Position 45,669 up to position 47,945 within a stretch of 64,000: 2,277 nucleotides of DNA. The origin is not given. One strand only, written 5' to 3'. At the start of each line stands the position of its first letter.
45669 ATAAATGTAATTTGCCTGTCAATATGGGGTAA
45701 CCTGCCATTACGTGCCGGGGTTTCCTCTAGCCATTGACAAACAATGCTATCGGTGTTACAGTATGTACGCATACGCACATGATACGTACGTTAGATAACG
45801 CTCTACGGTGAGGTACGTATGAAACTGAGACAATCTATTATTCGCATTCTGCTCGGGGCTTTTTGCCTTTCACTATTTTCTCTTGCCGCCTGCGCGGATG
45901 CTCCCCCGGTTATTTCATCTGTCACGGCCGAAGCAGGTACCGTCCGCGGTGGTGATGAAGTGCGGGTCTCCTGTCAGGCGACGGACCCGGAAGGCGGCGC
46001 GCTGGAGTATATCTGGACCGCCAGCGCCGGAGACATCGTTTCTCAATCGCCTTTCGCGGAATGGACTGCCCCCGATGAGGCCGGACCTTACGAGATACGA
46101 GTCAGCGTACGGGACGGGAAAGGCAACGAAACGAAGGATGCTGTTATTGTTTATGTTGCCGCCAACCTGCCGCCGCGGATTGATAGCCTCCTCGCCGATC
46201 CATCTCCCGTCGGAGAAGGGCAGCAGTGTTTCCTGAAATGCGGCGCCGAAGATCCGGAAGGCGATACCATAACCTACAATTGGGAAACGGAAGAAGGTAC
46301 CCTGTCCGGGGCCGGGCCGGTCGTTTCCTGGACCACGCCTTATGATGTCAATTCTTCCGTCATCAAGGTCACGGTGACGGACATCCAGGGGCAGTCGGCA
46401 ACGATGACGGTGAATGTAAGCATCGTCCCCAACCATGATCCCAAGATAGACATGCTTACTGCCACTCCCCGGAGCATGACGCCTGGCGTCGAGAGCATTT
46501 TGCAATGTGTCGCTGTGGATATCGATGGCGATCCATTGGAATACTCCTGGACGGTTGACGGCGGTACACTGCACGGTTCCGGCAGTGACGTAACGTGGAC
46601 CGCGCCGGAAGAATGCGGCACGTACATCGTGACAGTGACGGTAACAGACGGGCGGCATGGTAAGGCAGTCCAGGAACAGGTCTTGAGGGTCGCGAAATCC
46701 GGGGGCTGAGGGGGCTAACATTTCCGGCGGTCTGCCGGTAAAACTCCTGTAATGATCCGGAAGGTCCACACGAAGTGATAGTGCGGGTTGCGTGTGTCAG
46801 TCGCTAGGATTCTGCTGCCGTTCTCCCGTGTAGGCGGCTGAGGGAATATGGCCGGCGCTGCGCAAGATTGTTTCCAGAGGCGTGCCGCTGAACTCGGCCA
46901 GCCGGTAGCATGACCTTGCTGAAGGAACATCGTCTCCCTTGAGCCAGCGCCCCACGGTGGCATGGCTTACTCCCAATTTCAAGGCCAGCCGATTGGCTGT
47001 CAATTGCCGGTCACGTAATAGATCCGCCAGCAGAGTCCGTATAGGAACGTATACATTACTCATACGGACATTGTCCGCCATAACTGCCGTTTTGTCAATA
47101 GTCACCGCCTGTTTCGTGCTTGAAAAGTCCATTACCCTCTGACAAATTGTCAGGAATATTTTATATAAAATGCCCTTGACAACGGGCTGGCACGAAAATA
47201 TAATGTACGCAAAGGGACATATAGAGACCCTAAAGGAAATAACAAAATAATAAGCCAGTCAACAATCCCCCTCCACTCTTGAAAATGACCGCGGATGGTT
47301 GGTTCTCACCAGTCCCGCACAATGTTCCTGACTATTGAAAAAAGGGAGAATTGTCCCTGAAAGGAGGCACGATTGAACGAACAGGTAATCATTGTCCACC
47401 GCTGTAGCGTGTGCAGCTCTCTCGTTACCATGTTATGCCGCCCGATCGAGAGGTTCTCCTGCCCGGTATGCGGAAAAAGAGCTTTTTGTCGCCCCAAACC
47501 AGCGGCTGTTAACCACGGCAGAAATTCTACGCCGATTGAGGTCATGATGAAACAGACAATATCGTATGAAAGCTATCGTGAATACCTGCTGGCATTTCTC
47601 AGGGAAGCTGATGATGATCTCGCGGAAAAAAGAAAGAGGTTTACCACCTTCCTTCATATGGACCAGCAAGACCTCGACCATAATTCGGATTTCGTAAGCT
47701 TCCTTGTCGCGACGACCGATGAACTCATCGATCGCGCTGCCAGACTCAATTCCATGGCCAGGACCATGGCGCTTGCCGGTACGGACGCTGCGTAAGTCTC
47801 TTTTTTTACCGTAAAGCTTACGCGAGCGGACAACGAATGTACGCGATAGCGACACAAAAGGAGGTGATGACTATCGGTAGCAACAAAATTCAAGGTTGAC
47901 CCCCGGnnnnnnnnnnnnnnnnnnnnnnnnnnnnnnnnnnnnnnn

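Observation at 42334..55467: Shared promoter/leader motif links six sites in the 42-56-kb locus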

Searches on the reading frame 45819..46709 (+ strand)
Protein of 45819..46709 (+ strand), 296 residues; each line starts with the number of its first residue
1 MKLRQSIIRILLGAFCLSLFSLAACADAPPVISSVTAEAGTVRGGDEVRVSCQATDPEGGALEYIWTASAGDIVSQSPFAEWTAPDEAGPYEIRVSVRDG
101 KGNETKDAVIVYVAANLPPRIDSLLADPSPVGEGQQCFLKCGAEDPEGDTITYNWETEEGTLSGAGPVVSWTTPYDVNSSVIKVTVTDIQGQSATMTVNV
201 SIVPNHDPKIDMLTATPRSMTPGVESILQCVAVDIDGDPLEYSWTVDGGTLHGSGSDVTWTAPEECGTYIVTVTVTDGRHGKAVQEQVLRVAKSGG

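Call 7: search_protein_families(library=pfam, proteins=[window:45819-46709:+], max_evalue=0.01)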
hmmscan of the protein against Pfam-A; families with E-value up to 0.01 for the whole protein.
window:45819-46709:+ (296 aa): 11 families
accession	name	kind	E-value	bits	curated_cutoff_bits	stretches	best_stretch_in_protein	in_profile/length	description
PF17963.7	Big_9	-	1e-17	65.3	23.6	3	144-200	28-88/89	Bacterial Ig domain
PF22352.2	K319L-like_PKD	-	5e-15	55.7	27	2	143-201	21-83/84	K319L-like, PKD domain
PF00801.26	PKD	-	9.7e-15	54.8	23.5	2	215-280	6-70/80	PKD domain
PF18911.6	PKD_4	-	1.5e-14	54.2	27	2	206-283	2-76/85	PKD domain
PF13927.12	Ig_3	-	1e-08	36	30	0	214-273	5-76/78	Immunoglobulin domain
PF22815.2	CatAgl_D1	-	1.4e-07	32.1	27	0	161-207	41-88/159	Alpha-1,3-glucanase catalytic domain D1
PF05345.18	He_PIG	-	2.5e-05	25.1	24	0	237-285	34-89/96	Putative Ig domain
PF06832.18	BiPBP_C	-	0.00026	21.3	26.8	0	229-280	33-85/90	Penicillin-Binding Protein C-terminus Family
PF21027.3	Sde0182_C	-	0.00044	21.2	27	0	144-188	10-51/83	Cellulose-binding protein Sde0182, C-terminal domain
PF16407.11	PKD_2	-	0.0018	19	39.2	0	43-103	28-97/157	PKD-like family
PF18887.5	MBG_3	-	0.0023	18.4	25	0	260-278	38-56/72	MBG domain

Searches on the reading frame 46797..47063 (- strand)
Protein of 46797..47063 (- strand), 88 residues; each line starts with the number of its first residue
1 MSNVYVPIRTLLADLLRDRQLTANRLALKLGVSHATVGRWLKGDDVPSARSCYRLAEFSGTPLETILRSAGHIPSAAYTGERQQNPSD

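Call 70: search_protein_families(library=ncbifam, proteins=[window:46797-47063:-], max_evalue=0.01)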
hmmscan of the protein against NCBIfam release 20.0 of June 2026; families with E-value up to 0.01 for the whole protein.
window:46797-47063:- (88 aa): 6 families
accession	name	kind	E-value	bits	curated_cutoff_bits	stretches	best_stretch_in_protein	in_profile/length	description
TIGR02607.1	antidote_HigA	equivalog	0.00041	20.1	47.7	1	10-67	10-67/81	HigA family addiction module antitoxin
NF007257.0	PRK09706.1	subfamily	0.0029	17.4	101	1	20-57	18-55/135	transcriptional repressor DicA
NF008853.0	PRK11891.1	equivalog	0.0038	15.9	560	1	6-54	3-51/430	aspartate carbamoyltransferase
NF009648.0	PRK13182.1-4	equivalog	0.004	17.2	170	1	23-58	3-38/184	chromosome-anchoring protein RacA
NF041951.1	phage_RstR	subfamily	0.0041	17.4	80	1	12-58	7-53/108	RstR family transcriptional repressor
NF046037.1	carphisopro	domain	0.0078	16.4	38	0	23-50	11-38/54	carph-isopro domain-containing protein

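Call 71: search_protein_families(library=padloc, proteins=[window:46797-47063:-], max_evalue=0.01)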
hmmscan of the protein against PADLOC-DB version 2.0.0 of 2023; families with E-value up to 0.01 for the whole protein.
window:46797-47063:- (88 aa): 9 families
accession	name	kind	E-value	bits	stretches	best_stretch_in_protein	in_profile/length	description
PDLC03951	RmrA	-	3.3e-05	21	1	15-68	16-69/400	-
PDLC03956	RmrA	-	0.00021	18.5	1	19-71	20-73/399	-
PDLC03948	RmrA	-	0.00045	17.2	1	13-68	14-69/397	-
PDLC03946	RmrA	-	0.0013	15.6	1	18-65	13-60/357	-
PDLC03952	RmrA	-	0.0015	15.5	1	13-68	28-83/395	-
PDLC03949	RmrA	-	0.0016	15.4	1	18-64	13-59/363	-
PDLC04133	mad1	-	0.0017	16.6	1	20-50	5-35/60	mads_1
PDLC04762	PDC-M64C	-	0.0062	14.6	1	12-44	32-64/97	-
PDLC03947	RmrA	-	0.0072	13.2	1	18-64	22-68/383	-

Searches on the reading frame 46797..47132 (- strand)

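Call 7: search_protein_families(library=pfam, proteins=[window:46797-47132:-], max_evalue=0.01)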
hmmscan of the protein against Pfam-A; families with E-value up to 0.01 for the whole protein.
window:46797-47132:- (111 aa): 7 families
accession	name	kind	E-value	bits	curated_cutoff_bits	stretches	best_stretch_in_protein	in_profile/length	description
PF01381.28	HTH_3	-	8.4e-08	32.6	23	1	39-87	5-53/55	Helix-turn-helix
PF13560.12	HTH_31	-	1.6e-05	25.5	27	1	35-87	6-59/64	Helix-turn-helix domain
PF07022.19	Phage_CI_repr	-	0.00013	22.7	22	1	48-94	17-62/65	Bacteriophage CI repressor helix-turn-helix domain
PF13443.12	HTH_26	-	0.0023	18.6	22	1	36-67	3-34/63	Cro/C1-type HTH DNA-binding domain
PF13384.12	HTH_23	-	0.0052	17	24.6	1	34-65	9-39/50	Homeodomain-like domain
PF21476.4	PF0610-like_N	-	0.0061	17.2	33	0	35-60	6-31/50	PF0610-like, N-terminal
PF08279.18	HTH_11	-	0.0068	16.7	25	0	34-62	5-34/55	HTH domain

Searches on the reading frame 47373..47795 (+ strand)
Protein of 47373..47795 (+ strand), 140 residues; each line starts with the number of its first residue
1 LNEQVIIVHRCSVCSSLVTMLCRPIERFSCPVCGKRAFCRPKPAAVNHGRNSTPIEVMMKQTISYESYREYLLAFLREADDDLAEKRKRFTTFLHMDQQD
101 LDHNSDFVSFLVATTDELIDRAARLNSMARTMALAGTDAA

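Call 7: search_protein_families(library=pfam, proteins=[window:47373-47795:+], max_evalue=0.01)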
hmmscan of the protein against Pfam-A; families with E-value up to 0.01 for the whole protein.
window:47373-47795:+ (140 aa): 0 families

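Call 33: find_homologous_proteins(query=window:47373-47795:+, max_evalue=0.001)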
Query window:47373-47795:+ (140 aa): 3 proteins with E <= 0.001 among 28 candidates.
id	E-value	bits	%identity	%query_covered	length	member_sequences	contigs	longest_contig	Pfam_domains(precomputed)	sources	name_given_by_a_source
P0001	3.7e-88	310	100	100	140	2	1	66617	-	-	-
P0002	5.4e-57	209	71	99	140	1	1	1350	-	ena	-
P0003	6.2e-37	144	85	59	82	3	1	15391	-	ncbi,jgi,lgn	-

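Call 34: find_encoding_contigs(protein=P0002, flank=10000)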
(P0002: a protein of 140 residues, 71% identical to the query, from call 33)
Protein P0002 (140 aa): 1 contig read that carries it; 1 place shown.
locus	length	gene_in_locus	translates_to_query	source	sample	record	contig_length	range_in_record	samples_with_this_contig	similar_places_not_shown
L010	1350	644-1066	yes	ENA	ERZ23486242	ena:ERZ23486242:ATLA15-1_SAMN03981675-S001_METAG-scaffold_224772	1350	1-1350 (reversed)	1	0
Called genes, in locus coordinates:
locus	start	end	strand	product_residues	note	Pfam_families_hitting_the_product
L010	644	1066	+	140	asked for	-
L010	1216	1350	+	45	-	?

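Call 70: search_protein_families(library=ncbifam, proteins=[window:47373-47795:+], max_evalue=0.01)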
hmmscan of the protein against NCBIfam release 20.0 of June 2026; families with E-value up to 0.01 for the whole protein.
window:47373-47795:+ (140 aa): 0 families

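Call 71: search_protein_families(library=padloc, proteins=[window:47373-47795:+], max_evalue=0.01)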
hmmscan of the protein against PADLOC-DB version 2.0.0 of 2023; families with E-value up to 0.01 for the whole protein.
window:47373-47795:+ (140 aa): 1 family
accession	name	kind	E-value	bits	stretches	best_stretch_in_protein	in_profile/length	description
PDLC04599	PDC-M36B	-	0.0056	14.6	1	75-111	46-82/125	-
